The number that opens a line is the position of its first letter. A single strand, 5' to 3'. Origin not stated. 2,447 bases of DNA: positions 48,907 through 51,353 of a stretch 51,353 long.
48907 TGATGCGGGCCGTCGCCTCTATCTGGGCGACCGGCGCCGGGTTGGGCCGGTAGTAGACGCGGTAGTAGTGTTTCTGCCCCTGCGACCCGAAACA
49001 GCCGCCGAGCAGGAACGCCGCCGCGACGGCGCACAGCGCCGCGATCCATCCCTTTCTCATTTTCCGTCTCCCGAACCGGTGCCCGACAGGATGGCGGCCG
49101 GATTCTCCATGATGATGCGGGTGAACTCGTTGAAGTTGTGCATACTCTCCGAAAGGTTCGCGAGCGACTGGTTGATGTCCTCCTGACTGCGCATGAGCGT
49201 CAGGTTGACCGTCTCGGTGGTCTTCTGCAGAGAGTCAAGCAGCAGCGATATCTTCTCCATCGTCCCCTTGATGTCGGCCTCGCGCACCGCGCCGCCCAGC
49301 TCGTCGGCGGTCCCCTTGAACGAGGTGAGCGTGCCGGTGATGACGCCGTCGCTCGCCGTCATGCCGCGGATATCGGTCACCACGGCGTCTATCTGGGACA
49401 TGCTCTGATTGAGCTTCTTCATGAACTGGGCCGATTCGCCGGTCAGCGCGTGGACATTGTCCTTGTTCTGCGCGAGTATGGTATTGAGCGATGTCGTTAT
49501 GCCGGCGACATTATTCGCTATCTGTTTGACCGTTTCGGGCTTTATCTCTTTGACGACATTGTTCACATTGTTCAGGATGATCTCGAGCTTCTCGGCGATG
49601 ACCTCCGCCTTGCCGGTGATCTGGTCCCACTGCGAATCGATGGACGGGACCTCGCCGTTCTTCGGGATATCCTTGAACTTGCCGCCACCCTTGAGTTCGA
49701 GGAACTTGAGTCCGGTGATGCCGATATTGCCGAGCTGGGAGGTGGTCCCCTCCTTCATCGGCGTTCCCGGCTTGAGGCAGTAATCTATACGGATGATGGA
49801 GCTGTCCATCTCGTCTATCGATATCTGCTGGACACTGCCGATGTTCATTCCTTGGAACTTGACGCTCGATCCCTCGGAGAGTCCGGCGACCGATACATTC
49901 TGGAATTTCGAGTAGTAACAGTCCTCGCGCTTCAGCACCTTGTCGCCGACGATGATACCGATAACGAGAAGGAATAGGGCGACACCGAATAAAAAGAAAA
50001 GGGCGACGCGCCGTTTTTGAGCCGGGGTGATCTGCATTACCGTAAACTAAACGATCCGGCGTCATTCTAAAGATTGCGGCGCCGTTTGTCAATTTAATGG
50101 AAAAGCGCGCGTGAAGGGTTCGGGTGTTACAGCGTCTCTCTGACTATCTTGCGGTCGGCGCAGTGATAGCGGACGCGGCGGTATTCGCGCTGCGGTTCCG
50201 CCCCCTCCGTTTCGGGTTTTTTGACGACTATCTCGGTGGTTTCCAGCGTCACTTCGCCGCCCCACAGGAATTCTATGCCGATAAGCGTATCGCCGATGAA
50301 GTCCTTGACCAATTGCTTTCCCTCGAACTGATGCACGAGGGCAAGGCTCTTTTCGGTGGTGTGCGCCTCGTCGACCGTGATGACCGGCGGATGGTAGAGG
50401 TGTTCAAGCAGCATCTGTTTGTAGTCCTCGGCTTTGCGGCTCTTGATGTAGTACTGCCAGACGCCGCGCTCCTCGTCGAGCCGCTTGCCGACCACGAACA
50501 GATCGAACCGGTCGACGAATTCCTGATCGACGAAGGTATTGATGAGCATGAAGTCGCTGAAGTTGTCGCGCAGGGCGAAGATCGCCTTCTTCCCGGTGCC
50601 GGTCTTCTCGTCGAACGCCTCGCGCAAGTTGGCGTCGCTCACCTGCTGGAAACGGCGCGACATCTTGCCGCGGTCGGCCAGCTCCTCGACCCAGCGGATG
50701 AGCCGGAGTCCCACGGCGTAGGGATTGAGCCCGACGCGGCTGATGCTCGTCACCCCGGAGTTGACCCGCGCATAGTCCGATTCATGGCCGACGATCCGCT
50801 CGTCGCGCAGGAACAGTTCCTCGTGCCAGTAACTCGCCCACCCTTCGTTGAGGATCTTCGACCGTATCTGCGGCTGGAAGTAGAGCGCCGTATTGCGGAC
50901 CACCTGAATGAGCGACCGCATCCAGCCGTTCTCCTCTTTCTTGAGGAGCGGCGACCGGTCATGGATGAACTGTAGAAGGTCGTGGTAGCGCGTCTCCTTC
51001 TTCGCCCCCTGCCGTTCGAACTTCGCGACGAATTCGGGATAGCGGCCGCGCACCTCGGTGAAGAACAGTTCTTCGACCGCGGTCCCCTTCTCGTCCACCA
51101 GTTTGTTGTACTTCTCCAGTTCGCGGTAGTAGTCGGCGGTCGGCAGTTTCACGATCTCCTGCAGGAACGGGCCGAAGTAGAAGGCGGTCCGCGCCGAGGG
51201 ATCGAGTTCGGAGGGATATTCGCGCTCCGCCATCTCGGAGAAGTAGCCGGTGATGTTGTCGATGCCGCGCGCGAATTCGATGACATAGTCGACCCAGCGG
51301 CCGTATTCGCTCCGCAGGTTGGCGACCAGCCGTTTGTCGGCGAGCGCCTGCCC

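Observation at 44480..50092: Orphan MCE operon: MlaD-like + PqiC-like lipoprotein + beta-barrel + Wzy/O-antigen-ligase-TPR protein, with no ABC permease, ATPase or PqiA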

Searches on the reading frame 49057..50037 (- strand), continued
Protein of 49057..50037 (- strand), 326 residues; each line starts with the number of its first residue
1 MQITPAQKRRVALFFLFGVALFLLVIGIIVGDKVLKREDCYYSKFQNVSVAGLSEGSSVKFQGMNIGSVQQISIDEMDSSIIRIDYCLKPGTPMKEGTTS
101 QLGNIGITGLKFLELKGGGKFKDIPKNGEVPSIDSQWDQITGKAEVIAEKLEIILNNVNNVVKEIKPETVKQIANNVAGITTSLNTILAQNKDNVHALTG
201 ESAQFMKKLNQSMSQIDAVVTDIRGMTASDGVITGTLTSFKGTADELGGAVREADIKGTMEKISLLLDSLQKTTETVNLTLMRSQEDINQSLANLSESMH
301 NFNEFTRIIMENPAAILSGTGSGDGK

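Call 73: search_solved_structures(query=window:49057-50037:-, max_evalue=1, show_alignments=4)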
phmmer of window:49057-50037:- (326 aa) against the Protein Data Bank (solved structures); distinct sequences matched with E-value up to 1: 13.
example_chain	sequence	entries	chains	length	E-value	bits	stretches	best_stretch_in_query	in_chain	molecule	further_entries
13hr_I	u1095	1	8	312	3.8e-14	56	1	13-231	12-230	Mce/MlaD domain-containing protein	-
8fed_B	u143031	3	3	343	5.6e-07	32.4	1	16-269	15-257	Virulence factor Mce family protein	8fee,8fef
7ch8_A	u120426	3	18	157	0.0015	21.2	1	10-130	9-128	MlaD domain-containing protein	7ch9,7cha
7d08_G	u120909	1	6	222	0.01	18.4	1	11-77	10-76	MCE family protein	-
6z5u_E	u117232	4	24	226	0.011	18.4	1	11-77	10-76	MCE family protein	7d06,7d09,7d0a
6ic4_A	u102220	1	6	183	0.012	18.3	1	14-78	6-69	Toluene tolerance efflux transporter (ABC superfamily, PerI-bind)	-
4kps_B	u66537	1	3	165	0.037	16.6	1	177-228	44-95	Hemagglutinin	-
4kpq_B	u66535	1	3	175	0.041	16.5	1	177-228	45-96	Hemagglutinin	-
8fed_C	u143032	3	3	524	0.11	15.1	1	13-120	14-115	MCE-family protein MCE1c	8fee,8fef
4fiu_A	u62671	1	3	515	0.19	14.2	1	177-228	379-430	hemagglutinin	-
4f23_A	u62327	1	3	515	0.19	14.2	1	177-228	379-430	Hemagglutinin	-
30ys_A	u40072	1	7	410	0.47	13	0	136-197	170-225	Major Capsid Protein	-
30yt_M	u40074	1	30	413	0.5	12.9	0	136-197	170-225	Major Capsid Protein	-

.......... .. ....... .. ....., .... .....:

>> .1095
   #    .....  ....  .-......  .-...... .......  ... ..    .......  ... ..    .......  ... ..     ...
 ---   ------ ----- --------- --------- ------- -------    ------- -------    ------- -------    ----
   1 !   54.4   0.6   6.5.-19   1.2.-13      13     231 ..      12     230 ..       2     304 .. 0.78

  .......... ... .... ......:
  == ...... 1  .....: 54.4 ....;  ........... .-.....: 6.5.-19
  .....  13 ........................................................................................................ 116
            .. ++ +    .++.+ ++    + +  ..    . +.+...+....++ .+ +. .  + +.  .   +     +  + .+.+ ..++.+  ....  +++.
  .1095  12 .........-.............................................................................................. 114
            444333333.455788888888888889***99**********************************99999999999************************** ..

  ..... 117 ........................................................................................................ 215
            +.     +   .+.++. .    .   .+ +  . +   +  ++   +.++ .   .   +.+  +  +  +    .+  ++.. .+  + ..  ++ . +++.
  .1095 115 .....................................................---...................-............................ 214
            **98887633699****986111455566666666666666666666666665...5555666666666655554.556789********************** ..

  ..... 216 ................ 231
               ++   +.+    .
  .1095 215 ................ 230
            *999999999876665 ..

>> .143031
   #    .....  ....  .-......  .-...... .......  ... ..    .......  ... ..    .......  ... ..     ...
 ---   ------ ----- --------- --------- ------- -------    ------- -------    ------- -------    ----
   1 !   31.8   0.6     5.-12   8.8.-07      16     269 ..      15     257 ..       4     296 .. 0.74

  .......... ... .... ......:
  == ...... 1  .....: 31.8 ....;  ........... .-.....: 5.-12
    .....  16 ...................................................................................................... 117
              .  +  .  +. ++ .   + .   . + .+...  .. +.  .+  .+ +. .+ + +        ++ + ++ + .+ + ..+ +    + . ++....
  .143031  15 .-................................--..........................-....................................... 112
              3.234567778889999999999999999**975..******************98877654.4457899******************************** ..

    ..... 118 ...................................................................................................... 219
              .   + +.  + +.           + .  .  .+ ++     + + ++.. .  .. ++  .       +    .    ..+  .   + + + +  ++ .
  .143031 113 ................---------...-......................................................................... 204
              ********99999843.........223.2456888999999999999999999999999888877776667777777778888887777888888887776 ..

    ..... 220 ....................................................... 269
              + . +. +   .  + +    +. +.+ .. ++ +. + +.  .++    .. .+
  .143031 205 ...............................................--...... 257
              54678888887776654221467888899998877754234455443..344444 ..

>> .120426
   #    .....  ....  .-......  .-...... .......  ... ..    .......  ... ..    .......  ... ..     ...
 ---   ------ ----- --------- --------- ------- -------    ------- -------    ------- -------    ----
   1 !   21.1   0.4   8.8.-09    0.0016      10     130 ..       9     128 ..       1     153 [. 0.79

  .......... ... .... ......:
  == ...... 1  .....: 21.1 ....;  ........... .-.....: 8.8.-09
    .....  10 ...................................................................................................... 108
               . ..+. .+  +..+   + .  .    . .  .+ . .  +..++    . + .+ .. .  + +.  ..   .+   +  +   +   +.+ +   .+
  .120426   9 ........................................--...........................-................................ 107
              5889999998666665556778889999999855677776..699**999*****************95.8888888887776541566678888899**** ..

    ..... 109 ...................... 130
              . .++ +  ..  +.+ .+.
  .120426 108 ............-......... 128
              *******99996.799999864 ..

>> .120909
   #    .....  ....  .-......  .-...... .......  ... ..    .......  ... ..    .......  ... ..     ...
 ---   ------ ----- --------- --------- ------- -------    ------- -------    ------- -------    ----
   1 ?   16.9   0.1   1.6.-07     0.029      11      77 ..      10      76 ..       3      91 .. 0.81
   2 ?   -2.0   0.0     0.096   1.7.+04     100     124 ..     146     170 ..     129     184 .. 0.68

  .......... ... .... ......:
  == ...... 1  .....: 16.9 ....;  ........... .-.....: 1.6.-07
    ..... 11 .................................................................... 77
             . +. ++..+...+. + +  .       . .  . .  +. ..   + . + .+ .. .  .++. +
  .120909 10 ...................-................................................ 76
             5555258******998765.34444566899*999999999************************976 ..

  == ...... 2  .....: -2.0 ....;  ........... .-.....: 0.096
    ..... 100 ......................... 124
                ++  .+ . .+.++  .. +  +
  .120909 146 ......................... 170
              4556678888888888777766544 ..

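Call 82: find_encoding_contigs(protein=P0140, flank=8000, max_places=1)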
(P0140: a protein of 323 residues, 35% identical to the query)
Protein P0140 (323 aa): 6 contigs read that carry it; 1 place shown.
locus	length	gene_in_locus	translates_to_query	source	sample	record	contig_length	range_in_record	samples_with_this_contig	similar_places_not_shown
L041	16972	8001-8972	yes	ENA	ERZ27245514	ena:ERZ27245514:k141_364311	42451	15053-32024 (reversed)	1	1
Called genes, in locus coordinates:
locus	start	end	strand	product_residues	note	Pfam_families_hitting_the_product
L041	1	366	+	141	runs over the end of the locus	PF03334:PhaG_MnhG_YufB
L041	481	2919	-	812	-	PF01734:Patatin, PF07244:POTRA (weak), PF01103:Omp85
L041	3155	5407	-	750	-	PF00390:malic, PF03949:Malic_M, PF01515:PTA_PTB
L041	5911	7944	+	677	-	PF00930:DPPIV_N (faint), PF07676:PD40 (faint), PF23414:Beta-prop_EML_2 (faint), PF26549:Tricorn_N, PF26550:Tricorn_2nd (weak), PF26549:Tricorn_N, PF20434:BD-FAE, PF00326:Peptidase_S9, +3 more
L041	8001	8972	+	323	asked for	PF02470:MlaD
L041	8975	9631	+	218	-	PF03886:ABC_trans_aux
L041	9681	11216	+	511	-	-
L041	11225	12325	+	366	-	PF02405:MlaE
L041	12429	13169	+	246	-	PF00005:ABC_tran, PF13175:AAA_15 (weak), PF13304:AAA_21 (faint)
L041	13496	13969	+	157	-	PF13685:Fe-ADH_2 (weak), PF00731:AIRC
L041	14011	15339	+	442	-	PF00860:Xan_ur_permease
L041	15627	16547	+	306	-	PF00294:PfkB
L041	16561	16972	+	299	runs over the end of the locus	PF01073:3Beta_HSD, PF01370:Epimerase, PF02719:Polysacc_synt_2, PF04321:RmlD_sub_bind, PF07993:NAD_binding_4 (faint), PF16363:GDP_Man_Dehyd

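Call 83: find_encoding_contigs(protein=P0167, flank=8000, max_places=1)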
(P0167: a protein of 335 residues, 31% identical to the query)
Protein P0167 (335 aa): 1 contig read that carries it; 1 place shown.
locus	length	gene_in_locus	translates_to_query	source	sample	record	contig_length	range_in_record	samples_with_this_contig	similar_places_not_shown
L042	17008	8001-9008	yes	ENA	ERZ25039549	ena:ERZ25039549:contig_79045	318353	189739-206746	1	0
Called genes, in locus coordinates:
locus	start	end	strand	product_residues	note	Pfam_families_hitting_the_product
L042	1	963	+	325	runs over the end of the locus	PF01408:GFO_IDH_MocA, PF22725:GFO_IDH_MocA_C3, PF02894:GFO_IDH_MocA_C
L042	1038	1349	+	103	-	PF00581:Rhodanese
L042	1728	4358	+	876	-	PF02018:CBM_4_9 (weak), PF00754:F5_F8_type_C (faint)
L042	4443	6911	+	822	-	PF00756:Esterase (weak), PF00326:Peptidase_S9 (weak), PF12146:Hydrolase_4 (faint)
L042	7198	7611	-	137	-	PF19643:DUF6146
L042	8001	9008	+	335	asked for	PF02470:MlaD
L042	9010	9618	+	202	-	PF03886:ABC_trans_aux (weak)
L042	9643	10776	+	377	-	PF01740:STAS (weak), PF13466:STAS_2, PF02405:MlaE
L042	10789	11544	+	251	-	PF00005:ABC_tran, PF13304:AAA_21 (weak)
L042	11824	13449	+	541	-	PF01293:PEPCK_ATP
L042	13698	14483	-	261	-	PF23023:Anti-Pycsar_Apyc1 (weak), PF00753:Lactamase_B, PF12706:Lactamase_B_2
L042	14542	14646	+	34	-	-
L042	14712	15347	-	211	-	PF12867:DinB_2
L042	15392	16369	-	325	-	PF00072:Response_reg, PF00165:HTH_AraC (faint), PF12833:HTH_18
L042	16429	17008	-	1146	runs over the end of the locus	PF07494:Reg_prop (faint), PF23748:Beta-prop_LRRK2 (faint), PF07495:Y_Y_Y, PF00512:HisKA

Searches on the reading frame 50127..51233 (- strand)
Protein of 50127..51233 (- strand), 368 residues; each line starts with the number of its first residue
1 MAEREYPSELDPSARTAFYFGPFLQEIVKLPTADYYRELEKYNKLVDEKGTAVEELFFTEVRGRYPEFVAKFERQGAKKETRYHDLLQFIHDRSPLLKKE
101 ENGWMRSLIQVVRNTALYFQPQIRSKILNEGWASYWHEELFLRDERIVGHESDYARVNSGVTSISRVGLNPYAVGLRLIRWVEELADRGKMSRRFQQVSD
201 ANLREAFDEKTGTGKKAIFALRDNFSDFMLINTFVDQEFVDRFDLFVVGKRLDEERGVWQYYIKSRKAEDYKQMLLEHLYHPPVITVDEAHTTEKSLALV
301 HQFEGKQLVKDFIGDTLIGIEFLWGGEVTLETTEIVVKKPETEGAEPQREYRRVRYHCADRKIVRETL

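Call 3: search_protein_families(library=pfam, proteins=[window:50127-51233:-], max_evalue=0.01)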
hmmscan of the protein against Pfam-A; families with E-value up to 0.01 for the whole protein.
window:50127-51233:- (368 aa): 2 families
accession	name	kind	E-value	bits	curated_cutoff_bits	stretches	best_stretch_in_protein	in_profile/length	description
PF04293.20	SpoVR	-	3.1e-36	125.4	27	1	49-277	189-400/407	SpoVR like protein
PF24755.2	SpoVR_C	-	0.0018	18.7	27.6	1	283-333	1-53/55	SpoVR-like C-terminal domain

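Call 4: search_protein_families(library=ncbifam, proteins=[window:50127-51233:-], max_evalue=0.01)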
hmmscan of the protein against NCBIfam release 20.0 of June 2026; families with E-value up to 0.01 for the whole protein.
window:50127-51233:- (368 aa): 1 family
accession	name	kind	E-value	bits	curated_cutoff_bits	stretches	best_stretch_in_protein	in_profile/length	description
NF008737.0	PRK11767.1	equivalog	2e-16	59.6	679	1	78-334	234-491/505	SpoVR family protein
